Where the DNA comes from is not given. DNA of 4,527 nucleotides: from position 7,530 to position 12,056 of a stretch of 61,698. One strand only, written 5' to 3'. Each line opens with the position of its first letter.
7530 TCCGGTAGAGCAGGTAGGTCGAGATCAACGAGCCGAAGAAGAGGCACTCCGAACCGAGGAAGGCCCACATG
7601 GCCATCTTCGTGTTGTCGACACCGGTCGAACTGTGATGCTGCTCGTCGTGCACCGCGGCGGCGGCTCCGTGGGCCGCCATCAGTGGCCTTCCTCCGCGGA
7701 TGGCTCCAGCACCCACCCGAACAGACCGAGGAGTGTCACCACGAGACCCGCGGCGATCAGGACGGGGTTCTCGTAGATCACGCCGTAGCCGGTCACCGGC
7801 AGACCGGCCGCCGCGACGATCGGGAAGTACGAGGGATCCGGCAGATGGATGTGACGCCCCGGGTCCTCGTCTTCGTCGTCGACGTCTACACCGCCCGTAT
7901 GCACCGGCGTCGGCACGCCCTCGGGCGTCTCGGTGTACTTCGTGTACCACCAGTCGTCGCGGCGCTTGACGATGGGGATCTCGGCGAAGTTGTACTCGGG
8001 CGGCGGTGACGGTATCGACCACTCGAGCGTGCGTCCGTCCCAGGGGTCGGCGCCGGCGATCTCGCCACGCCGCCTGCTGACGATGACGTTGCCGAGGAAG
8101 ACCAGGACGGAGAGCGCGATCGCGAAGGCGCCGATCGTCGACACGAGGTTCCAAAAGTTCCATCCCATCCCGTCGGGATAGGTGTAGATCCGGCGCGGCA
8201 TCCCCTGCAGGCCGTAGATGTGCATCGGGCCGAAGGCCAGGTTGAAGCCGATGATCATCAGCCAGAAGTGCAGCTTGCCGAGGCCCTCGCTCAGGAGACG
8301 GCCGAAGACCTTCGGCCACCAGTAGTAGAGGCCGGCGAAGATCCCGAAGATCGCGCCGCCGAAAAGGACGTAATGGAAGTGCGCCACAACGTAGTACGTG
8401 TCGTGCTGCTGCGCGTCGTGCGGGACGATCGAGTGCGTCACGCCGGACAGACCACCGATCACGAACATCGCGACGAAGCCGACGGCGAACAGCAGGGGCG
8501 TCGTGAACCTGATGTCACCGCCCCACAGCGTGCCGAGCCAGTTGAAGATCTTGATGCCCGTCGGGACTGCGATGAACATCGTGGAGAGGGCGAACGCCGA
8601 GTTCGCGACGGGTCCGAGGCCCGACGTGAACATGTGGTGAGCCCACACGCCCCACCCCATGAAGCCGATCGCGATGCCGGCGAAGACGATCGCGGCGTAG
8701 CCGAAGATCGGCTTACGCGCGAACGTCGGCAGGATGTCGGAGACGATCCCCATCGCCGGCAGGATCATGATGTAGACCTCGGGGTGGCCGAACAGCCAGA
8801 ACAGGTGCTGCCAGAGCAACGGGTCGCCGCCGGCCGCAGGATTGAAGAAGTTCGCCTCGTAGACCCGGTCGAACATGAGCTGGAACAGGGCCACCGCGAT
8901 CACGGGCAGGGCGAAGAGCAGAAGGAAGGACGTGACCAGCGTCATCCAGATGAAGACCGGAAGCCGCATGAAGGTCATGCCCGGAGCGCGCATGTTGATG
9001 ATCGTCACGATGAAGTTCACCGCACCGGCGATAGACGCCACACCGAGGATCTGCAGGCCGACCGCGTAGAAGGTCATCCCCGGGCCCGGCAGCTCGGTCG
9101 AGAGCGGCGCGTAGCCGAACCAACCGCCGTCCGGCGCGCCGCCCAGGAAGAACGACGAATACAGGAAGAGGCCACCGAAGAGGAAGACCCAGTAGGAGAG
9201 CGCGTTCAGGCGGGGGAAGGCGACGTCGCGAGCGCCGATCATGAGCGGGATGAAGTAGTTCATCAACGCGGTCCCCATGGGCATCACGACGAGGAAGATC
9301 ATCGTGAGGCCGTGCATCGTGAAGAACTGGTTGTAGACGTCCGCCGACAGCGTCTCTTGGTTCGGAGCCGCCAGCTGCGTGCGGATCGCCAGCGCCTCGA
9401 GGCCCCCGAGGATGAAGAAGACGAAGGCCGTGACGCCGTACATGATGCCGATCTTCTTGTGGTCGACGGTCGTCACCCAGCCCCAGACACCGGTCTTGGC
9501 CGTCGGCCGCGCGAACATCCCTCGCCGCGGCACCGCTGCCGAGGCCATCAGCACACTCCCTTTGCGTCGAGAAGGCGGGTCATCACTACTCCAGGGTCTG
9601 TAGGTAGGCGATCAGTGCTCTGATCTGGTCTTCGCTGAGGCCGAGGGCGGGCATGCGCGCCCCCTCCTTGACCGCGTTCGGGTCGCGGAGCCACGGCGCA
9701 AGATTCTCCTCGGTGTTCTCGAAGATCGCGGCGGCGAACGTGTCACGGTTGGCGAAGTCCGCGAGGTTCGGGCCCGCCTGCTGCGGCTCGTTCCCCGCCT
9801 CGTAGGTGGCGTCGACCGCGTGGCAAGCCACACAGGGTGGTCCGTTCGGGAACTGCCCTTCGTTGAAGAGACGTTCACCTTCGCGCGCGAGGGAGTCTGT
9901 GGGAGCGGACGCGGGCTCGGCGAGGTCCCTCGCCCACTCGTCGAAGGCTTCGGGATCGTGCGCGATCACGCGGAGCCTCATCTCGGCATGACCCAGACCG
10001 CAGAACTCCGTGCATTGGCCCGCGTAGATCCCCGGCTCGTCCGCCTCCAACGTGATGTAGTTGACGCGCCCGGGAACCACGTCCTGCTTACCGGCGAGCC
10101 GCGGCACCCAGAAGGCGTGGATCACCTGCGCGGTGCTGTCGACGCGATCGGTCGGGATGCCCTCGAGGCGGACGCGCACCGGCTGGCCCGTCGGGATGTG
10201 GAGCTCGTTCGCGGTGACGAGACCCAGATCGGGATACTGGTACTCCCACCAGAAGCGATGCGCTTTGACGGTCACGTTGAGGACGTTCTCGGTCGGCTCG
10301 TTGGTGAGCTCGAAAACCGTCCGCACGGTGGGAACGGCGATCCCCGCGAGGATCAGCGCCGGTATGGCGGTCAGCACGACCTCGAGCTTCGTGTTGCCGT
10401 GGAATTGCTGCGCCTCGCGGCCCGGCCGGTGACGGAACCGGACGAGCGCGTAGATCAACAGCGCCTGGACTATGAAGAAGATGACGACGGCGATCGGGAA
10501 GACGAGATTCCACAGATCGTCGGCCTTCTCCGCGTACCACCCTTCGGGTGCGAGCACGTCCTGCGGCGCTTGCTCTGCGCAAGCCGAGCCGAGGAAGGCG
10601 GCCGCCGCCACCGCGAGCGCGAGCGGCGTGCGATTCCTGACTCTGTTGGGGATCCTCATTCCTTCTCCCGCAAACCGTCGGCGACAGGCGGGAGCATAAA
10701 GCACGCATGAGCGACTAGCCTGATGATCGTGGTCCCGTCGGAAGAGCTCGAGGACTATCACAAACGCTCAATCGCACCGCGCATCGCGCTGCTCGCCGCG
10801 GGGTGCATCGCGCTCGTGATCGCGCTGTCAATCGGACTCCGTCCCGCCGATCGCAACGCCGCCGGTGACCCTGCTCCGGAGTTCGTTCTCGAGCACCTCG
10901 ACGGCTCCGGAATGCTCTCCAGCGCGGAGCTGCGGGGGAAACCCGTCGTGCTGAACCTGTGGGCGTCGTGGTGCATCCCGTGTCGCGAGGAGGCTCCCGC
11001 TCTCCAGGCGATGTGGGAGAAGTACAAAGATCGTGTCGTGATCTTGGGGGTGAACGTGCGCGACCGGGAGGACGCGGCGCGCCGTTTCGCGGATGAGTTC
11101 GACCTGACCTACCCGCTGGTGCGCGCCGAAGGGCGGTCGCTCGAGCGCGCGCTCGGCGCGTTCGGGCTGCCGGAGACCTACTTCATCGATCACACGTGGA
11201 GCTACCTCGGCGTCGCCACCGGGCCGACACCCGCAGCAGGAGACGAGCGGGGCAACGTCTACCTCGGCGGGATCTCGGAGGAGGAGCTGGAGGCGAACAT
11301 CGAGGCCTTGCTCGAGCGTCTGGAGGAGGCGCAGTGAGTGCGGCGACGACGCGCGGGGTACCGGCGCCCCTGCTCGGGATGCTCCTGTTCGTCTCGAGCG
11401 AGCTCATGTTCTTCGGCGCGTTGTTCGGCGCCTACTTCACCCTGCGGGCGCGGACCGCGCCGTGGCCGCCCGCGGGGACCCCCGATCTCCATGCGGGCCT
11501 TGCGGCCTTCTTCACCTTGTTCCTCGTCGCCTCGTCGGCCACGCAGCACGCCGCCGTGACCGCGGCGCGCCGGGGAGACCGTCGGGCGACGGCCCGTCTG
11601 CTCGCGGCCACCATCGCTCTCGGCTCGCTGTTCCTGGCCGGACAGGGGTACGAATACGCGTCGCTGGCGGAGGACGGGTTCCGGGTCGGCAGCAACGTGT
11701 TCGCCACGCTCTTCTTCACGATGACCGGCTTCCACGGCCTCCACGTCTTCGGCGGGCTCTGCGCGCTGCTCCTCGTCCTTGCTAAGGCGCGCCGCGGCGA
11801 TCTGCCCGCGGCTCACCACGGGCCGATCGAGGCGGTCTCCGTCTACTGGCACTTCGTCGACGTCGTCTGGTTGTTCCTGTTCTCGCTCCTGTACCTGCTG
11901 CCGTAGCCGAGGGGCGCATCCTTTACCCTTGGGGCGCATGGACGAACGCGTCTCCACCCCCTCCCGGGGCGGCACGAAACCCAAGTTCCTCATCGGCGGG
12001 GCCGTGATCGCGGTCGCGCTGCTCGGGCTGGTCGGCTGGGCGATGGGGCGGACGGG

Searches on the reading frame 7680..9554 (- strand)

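Call 55: search_protein_families(library=pfam, proteins=[window:7680-9554:-], max_evalue=0.00001)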
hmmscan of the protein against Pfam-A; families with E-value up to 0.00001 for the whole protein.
window:7680-9554:- (624 aa): 1 family
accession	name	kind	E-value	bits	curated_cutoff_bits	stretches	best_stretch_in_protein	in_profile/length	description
PF00115.25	COX1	-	9.6e-166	552.4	34.8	1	34-477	1-435/436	Cytochrome C and Quinol oxidase polypeptide I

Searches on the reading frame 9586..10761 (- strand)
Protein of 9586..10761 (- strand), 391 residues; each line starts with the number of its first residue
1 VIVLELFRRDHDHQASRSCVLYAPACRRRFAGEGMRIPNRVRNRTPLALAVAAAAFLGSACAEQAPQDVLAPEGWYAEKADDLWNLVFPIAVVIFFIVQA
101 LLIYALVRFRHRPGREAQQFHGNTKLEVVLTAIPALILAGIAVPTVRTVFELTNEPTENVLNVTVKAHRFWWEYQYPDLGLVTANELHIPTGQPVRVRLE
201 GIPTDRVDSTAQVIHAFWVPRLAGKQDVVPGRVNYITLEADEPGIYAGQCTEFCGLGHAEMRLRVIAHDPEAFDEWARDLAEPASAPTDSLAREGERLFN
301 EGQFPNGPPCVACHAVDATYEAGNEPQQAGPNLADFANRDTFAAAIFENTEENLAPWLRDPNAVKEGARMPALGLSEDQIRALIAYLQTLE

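Call 55: search_protein_families(library=pfam, proteins=[window:9586-10761:-], max_evalue=0.00001)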
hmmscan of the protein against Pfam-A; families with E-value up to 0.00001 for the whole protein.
window:9586-10761:- (391 aa): 3 families
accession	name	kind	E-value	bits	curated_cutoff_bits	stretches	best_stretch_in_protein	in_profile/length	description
PF00116.26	COX2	-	2.1e-17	63.6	22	1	164-264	4-116/120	Cytochrome C oxidase subunit II, periplasmic domain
PF02790.20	COX2_TM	-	1.1e-10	41.9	22.8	1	77-146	16-86/88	Cytochrome C oxidase subunit II, transmembrane domain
PF00034.26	Cytochrom_C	-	3.9e-09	38.2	21.3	1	294-390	3-89/90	Cytochrome c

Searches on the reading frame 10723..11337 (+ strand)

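Call 55: search_protein_families(library=pfam, proteins=[window:10723-11337:+], max_evalue=0.00001)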
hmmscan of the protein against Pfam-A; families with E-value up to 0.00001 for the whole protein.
window:10723-11337:+ (204 aa): 5 families
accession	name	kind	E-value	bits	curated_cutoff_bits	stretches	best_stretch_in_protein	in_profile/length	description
PF00578.27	AhpC-TSA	-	3.8e-21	75.7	26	1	48-157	2-117/124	AhpC/TSA family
PF08534.16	Redoxin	-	3.8e-15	56.4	26.6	1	47-156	2-123/148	Redoxin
PF00085.26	Thioredoxin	-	9.2e-10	38.9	23.5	1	73-122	19-68/103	Thioredoxin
PF13905.12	Thioredoxin_8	-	7.4e-08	33.1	27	1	72-155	1-88/94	Thioredoxin-like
PF13098.12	Thioredoxin_2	-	9.8e-06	26.3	27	0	69-171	2-97/104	Thioredoxin-like domain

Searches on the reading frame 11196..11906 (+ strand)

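Call 55: search_protein_families(library=pfam, proteins=[window:11196-11906:+], max_evalue=0.00001)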
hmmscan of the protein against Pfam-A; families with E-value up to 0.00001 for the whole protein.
window:11196-11906:+ (236 aa): 1 family
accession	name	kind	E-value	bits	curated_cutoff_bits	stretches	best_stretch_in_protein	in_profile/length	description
PF00510.24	COX3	-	1.9e-32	113.6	23.8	1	60-234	78-255/258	Cytochrome c oxidase subunit III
